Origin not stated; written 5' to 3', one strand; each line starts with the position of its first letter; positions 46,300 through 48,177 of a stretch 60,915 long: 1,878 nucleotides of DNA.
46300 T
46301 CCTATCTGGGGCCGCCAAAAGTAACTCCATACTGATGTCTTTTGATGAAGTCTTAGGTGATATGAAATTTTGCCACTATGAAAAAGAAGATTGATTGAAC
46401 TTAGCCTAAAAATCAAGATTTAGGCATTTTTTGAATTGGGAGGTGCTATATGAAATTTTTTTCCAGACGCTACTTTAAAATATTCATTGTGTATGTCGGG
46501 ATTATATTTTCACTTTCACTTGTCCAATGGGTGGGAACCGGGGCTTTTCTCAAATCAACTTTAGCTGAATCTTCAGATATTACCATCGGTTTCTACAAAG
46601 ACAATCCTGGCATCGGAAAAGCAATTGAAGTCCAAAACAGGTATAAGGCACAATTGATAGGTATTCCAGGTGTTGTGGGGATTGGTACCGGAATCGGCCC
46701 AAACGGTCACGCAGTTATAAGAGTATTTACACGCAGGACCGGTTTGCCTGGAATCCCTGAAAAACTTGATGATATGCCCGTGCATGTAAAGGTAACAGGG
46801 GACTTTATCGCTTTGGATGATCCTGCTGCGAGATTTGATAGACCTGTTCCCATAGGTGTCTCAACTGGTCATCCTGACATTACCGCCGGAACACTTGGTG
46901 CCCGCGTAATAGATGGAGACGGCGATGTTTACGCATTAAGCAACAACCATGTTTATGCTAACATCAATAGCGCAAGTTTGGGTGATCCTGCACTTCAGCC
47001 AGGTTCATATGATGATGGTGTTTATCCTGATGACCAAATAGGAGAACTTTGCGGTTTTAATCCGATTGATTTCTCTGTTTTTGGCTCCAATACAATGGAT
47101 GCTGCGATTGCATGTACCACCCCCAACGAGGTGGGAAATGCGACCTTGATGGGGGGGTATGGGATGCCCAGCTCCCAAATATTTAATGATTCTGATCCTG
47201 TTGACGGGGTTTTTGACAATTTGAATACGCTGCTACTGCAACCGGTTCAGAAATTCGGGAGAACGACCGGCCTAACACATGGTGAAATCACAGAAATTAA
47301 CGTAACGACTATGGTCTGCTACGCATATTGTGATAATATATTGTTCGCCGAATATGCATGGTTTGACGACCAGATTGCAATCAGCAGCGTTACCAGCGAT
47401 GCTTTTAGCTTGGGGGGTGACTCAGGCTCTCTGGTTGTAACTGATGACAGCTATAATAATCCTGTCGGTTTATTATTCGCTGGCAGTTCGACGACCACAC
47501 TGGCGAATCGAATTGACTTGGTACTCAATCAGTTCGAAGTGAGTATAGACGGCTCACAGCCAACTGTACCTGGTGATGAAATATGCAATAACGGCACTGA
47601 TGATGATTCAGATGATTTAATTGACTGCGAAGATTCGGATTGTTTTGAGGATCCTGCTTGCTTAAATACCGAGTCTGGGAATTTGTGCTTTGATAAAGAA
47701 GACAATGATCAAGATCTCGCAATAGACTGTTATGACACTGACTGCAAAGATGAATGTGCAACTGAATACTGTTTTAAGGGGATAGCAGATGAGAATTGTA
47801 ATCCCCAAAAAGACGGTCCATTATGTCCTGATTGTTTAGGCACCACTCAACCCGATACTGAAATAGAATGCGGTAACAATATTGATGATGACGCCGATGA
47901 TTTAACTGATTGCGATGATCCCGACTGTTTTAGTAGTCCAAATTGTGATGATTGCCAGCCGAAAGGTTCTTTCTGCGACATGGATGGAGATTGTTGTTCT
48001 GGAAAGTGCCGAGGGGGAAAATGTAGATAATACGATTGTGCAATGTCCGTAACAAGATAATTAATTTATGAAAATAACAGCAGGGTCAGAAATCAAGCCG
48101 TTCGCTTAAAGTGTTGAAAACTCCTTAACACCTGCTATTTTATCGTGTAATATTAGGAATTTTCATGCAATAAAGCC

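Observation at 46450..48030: Secreted S1 protease fused to three acidic Cys repeats and a toxin-like Cys knot, in a low-GC island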

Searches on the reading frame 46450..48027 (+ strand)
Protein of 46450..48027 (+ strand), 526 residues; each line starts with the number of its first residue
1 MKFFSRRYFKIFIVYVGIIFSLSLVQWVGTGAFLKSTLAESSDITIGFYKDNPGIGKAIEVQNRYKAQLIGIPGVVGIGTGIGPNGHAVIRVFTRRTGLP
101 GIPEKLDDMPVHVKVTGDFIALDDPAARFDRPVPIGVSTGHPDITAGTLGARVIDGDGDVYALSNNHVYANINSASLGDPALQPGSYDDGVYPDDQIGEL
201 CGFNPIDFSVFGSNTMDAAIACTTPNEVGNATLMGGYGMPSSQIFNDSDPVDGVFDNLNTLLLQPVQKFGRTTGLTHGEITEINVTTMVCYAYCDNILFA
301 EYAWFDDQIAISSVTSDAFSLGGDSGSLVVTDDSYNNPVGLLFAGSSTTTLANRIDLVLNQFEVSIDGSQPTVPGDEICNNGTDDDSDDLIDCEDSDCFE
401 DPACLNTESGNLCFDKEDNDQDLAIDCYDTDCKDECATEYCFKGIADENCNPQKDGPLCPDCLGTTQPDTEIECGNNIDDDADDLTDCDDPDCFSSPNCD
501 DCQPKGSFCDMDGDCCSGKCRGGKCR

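Call 3: search_protein_families(library=pfam, proteins=[window:46450-48027:+], max_evalue=1)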
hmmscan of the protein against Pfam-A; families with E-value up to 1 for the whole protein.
window:46450-48027:+ (526 aa): 1 family
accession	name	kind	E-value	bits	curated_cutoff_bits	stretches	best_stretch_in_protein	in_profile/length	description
PF25819.1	Nal1_C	-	1.6e-06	28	26.1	1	257-348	147-231/268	Nal1 C-terminal domain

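Call 4: search_protein_families(library=ncbifam, proteins=[window:46450-48027:+], max_evalue=1)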
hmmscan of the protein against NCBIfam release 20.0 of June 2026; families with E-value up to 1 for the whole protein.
window:46450-48027:+ (526 aa): 2 families
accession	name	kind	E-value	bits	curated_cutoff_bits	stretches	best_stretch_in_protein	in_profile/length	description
NF033662.1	acid_disulf_rpt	repeat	3e-10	39.7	41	3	469-499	2-32/32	acidic double-disulfide repeat-containing protein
NF045841.1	Ig_SerProt_MIP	equivalog_domain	0.12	11.9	125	1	316-353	306-340/401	MIP family Ig-specific serine endopeptidase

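Call 5: search_solved_structures(query=window:46450-48027:+, max_evalue=1, show_alignments=3)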
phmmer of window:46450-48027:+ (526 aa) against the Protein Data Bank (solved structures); distinct sequences matched with E-value up to 1: 1.
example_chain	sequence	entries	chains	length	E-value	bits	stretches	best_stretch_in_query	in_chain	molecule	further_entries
7plp_A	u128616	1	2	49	0.0097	17.7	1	470-500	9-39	Teneurin-4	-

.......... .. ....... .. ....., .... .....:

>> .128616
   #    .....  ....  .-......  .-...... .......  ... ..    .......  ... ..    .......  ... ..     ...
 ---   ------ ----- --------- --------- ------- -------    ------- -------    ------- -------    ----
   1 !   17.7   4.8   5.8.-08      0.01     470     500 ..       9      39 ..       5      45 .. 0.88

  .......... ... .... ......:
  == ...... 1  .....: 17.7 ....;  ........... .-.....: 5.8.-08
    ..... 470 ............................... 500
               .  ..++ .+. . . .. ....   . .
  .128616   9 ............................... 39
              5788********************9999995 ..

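Call 6: find_homologous_proteins(query=window:46450-48027:+)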
Query window:46450-48027:+ (526 aa): 6221 proteins with E <= 0.001 among 8000 candidates; the best 120 are listed.
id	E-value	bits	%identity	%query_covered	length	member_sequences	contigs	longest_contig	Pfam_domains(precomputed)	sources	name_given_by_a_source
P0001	0.0e+0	1223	100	100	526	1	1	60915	PF25819.2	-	-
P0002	6.0e-235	799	67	100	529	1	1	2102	PF25819.2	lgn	-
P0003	6.2e-224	763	66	100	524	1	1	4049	PF25819.2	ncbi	-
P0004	2.8e-209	714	64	100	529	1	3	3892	-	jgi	jgi:hypothetical protein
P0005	1.9e-206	705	62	100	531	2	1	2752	-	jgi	jgi:hypothetical protein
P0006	8.4e-186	637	59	98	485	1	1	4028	PF25819.2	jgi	-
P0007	3.4e-180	618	58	100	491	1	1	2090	-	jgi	-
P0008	2.1e-173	596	58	100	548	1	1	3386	PF25819.2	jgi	jgi:hypothetical protein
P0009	3.8e-167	575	71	71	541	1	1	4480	PF00801.27,PF25819.2,PF18911.7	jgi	jgi:PKD repeat protein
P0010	8.1e-167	574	73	69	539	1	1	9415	PF00801.27,PF25819.2,PF18911.7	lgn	-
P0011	2.8e-162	559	55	99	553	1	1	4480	PF25819.2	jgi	jgi:hypothetical protein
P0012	3.7e-161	556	55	99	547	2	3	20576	PF25819.2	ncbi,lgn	-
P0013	2.7e-160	553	53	99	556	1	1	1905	PF25819.2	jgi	jgi:hypothetical protein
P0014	5.8e-156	538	53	99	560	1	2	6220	PF25819.2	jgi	jgi:hypothetical protein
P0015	1.2e-152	528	66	70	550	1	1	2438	PF00801.27,PF25819.2,PF18911.7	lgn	-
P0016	2.0e-152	527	55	99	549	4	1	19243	PF25819.2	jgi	jgi:hypothetical protein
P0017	2.6e-152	526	58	84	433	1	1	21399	-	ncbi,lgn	-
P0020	1.2e-147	511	67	69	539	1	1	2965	PF22352.3,PF00801.27,PF25819.2,PF18911.7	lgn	-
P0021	3.7e-145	503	65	70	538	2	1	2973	PF22352.3,PF00801.27,PF25819.2,PF18911.7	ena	-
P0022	5.4e-144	499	66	69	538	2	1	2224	PF00801.27,PF25819.2,PF18911.7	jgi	jgi:PKD repeat protein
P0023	1.5e-143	497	65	70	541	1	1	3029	PF00801.27,PF25819.2,PF18911.7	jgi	-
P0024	2.0e-143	497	57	82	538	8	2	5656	PF00801.27,PF25819.2,PF18911.7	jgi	jgi:PKD repeat protein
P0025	2.0e-142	494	65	70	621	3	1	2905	PF22352.3,PF00801.27,PF25819.2,PF08329.17,PF02010.22,PF18911.7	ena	-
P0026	2.5e-141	490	63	70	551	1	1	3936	PF22352.3,PF00801.27,PF25819.2,PF18911.7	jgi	jgi:PKD repeat protein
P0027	1.2e-139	485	65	70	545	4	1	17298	PF00801.27,PF25819.2,PF18911.7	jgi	-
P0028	2.3e-139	484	65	70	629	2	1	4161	PF22352.3,PF00801.27,PF25819.2,PF08329.17,PF02010.22,PF18911.7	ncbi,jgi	ncbi:MAG: PKD domain-containing protein [Desulfobacterales bacterium]|jgi:PKD repeat protein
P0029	2.6e-134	467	62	70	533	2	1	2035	PF00801.27,PF25819.2,PF18911.7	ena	-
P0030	1.4e-130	455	60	74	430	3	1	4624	PF25819.2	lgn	-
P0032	3.0e-127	444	57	78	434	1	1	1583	PF25819.2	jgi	jgi:hypothetical protein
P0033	1.4e-124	435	62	67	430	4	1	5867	PF25819.2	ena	-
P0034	4.0e-123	430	54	76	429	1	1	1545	PF25819.2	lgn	-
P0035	1.4e-122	428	57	71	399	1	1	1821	PF25819.2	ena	-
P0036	3.0e-122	427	58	74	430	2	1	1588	PF25819.2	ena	-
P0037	1.5e-121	425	59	70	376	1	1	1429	PF25819.2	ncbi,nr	ncbi:MAG: hypothetical protein GTO18_08755, partial [Anaerolineales bacterium]|nr:hypothetical prote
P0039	2.3e-120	421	56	72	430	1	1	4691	PF25819.2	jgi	-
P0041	1.4e-115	405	59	66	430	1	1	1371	PF25819.2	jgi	-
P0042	4.2e-114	400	57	70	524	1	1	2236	PF00801.27,PF25819.2,PF18911.7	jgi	-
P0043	6.0e-114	400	54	69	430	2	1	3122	PF25819.2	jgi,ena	-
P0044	1.5e-113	399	58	69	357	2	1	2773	PF25819.2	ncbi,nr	ncbi:MAG: hypothetical protein KAV87_38615, partial [Desulfobacteraceae bacterium]|nr:hypothetical p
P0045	3.5e-113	397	64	60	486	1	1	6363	PF00801.27,PF25819.2,PF18911.7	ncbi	ncbi:PKD domain-containing protein [Thermodesulfobacteriota bacterium]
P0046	5.3e-113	397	56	68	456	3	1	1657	PF25819.2,PF00041.28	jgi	jgi:hypothetical protein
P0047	8.9e-113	396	54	75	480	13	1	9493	PF25819.2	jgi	-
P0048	9.9e-113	396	56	69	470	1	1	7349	PF25819.2,PF00041.28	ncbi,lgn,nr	ncbi:MAG: fibronectin type III domain-containing protein [Syntrophaceae bacterium]|nr:fibronectin ty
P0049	6.1e-112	393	57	66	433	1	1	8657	PF25819.2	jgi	jgi:hypothetical protein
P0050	2.8e-111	391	55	70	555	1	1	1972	PF25059.2,PF25819.2,PF00041.28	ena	-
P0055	4.0e-110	387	56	72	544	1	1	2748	PF25819.2,PF07705.18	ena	-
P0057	7.2e-110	386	54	71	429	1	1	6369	PF25819.2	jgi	-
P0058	8.8e-110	386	47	99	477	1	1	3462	PF11617.14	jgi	jgi:hypothetical protein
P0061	5.5e-109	383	53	70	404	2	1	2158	PF25819.2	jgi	jgi:hypothetical protein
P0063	1.8e-108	382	55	71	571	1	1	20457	PF25819.2,PF07705.18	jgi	jgi:hypothetical protein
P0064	5.7e-107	377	50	77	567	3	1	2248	PF25059.2,PF25819.2,PF00041.28,PF16656.12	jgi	jgi:hypothetical protein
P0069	2.8e-105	371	56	66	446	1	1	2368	PF25819.2,PF00041.28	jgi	-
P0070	2.9e-105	371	57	66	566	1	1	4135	PF25059.2,PF25819.2,PF00041.28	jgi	jgi:hypothetical protein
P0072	1.2e-104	369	54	68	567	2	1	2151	PF25059.2,PF25819.2,PF00041.28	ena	-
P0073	1.7e-104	369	55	70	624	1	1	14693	PF01839.30,PF13517.13,PF25819.2,PF00041.28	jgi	jgi:hypothetical protein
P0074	6.2e-104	367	52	69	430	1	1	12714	PF25819.2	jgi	jgi:hypothetical protein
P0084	9.7e-101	356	45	98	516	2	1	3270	PF22352.3,PF00801.27,PF25819.2,PF18911.7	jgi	-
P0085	1.6e-100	356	49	70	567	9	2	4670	PF25059.2,PF10342.16,PF25819.2,PF00041.28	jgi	jgi:hypothetical protein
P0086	3.4e-100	354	51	73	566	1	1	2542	PF25819.2,PF24489.2,PF00041.28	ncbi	-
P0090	6.1e-100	354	52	70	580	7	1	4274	PF25819.2,PF07705.18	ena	-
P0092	1.4e-99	352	54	70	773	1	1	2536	PF25819.2,PF00041.28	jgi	jgi:Fibronectin type III domain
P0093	2.3e-99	352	52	70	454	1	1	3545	PF25819.2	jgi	-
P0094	3.7e-99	351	52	71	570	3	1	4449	PF25819.2,PF00041.28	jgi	jgi:hypothetical protein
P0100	1.8e-98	349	54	66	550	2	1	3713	PF25819.2,PF00041.28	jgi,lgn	-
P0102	3.9e-98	348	53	69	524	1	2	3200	PF22352.3,PF00801.27,PF25819.2,PF18911.7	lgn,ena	-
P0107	8.9e-98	346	51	71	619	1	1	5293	PF01839.30,PF13517.13,PF25819.2,PF07483.17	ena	-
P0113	1.1e-96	343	54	60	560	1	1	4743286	PF25819.2,PF07705.18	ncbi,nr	ncbi:MAG: hypothetical protein JSV86_21650 [Gemmatimonadota bacterium]|nr:MAG: hypothetical protein 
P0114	1.4e-96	342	51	68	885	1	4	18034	PF25819.2,PF07705.18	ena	-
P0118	2.9e-96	341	64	51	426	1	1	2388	PF00801.27,PF25819.2,PF18911.7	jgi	jgi:PKD repeat protein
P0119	4.2e-96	341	45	99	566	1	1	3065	PF11617.14,PF25819.2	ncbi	-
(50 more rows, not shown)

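Call 20: find_encoding_contigs(protein=P0012, flank=6000, max_places=3)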
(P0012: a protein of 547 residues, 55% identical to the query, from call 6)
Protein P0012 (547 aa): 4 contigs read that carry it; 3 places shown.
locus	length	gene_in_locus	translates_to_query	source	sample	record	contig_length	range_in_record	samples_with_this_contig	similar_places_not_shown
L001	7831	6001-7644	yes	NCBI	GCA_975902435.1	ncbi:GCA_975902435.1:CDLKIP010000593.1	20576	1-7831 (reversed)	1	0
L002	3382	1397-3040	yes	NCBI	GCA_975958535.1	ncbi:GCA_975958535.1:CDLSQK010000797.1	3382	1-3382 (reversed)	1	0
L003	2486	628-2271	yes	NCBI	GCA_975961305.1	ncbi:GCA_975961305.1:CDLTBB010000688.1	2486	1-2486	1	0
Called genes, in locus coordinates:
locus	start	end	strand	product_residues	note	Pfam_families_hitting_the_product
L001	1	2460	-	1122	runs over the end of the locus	PF05567:T4P_PilY1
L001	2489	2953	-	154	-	PF14341:PilX_N (weak)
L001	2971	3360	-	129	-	PF07963:N_methyl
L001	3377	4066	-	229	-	PF07963:N_methyl (faint), PF27121:PpdB (weak)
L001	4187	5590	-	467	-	PF00072:Response_reg, PF00158:Sigma54_activat, PF14532:Sigma54_activ_2, PF07724:AAA_2 (weak), PF07728:AAA_5, PF25601:AAA_lid_14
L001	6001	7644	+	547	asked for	PF25819:Nal1_C (weak)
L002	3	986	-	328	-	?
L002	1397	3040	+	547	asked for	PF25819:Nal1_C (weak)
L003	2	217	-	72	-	?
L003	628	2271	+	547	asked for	PF25819:Nal1_C (weak)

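Call 21: find_encoding_contigs(protein=P0016, flank=6000, max_places=3)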
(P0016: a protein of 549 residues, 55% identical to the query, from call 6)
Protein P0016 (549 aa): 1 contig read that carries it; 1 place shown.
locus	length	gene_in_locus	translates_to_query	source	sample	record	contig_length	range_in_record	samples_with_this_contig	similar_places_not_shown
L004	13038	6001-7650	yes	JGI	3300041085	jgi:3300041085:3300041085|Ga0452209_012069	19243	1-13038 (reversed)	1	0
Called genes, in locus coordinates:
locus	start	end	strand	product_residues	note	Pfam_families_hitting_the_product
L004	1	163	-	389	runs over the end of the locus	PF05567:T4P_PilY1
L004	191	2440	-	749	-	-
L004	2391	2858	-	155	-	PF14341:PilX_N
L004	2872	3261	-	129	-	PF07963:N_methyl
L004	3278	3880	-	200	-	PF07963:N_methyl (weak), PF27121:PpdB (weak)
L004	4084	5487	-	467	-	PF00072:Response_reg, PF00158:Sigma54_activat, PF14532:Sigma54_activ_2, PF07728:AAA_5 (weak), PF25601:AAA_lid_14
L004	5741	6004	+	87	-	-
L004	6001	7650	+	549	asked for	PF25819:Nal1_C (weak)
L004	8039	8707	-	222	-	PF01066:CDP-OH_P_transf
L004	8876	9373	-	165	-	PF01288:HPPK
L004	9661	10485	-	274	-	PF01678:DAP_epimerase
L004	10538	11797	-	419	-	PF00278:Orn_DAP_Arg_deC, PF02784:Orn_Arg_deC_N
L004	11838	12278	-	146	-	-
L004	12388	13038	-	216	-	?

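Call 22: predict_structure(alignment_id=A1)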
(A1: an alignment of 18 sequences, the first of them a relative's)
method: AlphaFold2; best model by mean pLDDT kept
length: 526 residues; sequences in the alignment: 18
mean_pLDDT: 59.8   pTM: 0.52
mean pLDDT of the five models: 59.8, 56.2, 56.2, 46.3, 45.6
residues with pLDDT >= 90: 13; 70-90: 162; 50-70: 182; < 50: 169
segments of 3 or more residues with pLDDT < 50: 1-4, 24-51, 120-149, 166-172, 184-189, 210-214, 229-233, 240-254, 271-274, 321-325, 409-411, 434-467, 501-507, 518-526
pLDDT, mean of each block of 10 residues (from residue 1): 53 72 45 24 28 74 88 86 84 82 90 69 38 38 44 77 56 63 51 67 66 57 63 51 41 52 73 61 80 67 74 64 57 70 62 74 70 56 63 67 55 56 57 49 32 35 42 69 71 65 48 47 35
secondary structure, 60 per line:
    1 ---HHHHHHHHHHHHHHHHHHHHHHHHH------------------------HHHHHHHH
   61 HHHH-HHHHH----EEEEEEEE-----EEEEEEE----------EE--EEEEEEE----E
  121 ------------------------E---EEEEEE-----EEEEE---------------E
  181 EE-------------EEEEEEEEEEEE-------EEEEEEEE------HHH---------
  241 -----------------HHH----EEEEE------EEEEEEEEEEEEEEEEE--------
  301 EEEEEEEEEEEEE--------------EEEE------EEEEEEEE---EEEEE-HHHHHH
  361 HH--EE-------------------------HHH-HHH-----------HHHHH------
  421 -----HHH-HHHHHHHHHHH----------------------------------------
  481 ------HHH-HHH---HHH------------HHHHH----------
elements in order: H4-28 H53-64 H66-70 E75-82 E88-94 E109-115 E149-154 E160-164 E180-182 E196-207 E215-222 E265-269 E276-292 E301-313 E328-331 E338-345 E349-353 H355-362 H410-414 H430-440 H512-516

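Call 28: fold_search(model_id=the predicted structure, library=pdb)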
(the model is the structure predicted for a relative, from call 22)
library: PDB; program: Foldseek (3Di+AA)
matches with E <= 10: 512; with E <= 0.001: 52
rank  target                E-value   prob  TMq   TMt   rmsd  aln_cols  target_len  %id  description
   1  7y77_B                2.5e-11  1.00  0.41  0.54   7.4       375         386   17  Crystal structure of rice NAL1 (released 2023-07-12)
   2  8pmm_B                3.8e-11  1.00  0.42  0.52  10.3       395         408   16  Structure of Nal1 protein, allele SPIKE from japonica rice, construct 31-458 (released 2024-04-17)
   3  7y77_A                6.4e-11  1.00  0.42  0.55   7.7       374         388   17  Crystal structure of rice NAL1 (released 2023-07-12)
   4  8hau_C                6.4e-11  1.00  0.40  0.59   7.6       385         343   18  NARROW LEAF 1 from Indica (released 2024-06-05)
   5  8pn2_A                6.8e-11  1.00  0.40  0.52   8.4       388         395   16  CryoEM structure of Nal1 protein, allele IR64, from Oryza sativa indica cultivar (released 2024-04-17)
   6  7y77_C                9.1e-11  1.00  0.41  0.55   8.5       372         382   17  Crystal structure of rice NAL1 (released 2023-07-12)
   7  8pmg_B                9.6e-11  1.00  0.39  0.51   9.0       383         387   17  Structure of Nal1 indica cultivar IR64, construct 36-458 (released 2024-04-17)
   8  8hau_B                1.0e-10  1.00  0.41  0.59   7.4       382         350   17  NARROW LEAF 1 from Indica (released 2024-06-05)
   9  8hau_A                1.1e-10  1.00  0.42  0.61   7.5       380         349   18  NARROW LEAF 1 from Indica (released 2024-06-05)
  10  8pmm_A                1.2e-10  1.00  0.42  0.52   8.8       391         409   16  Structure of Nal1 protein, allele SPIKE from japonica rice, construct 31-458 (released 2024-04-17)
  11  8has_C                1.2e-10  1.00  0.40  0.56   7.8       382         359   17  NARROW LEAF 1-close from Japonica (released 2024-05-01)
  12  8pmg_C                1.5e-10  1.00  0.41  0.53   7.7       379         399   17  Structure of Nal1 indica cultivar IR64, construct 36-458 (released 2024-04-17)
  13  8pmi_B                2.1e-10  1.00  0.43  0.53  10.5       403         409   16  Structure of Nal1 indica cultivar IR64, construct 36-458 in presence of peptide from FZP protein (released 2024-04-17)
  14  8has_D                2.1e-10  1.00  0.40  0.57   8.3       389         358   17  NARROW LEAF 1-close from Japonica (released 2024-05-01)
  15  8hau_D                2.2e-10  1.00  0.42  0.61   7.5       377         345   17  NARROW LEAF 1 from Indica (released 2024-06-05)
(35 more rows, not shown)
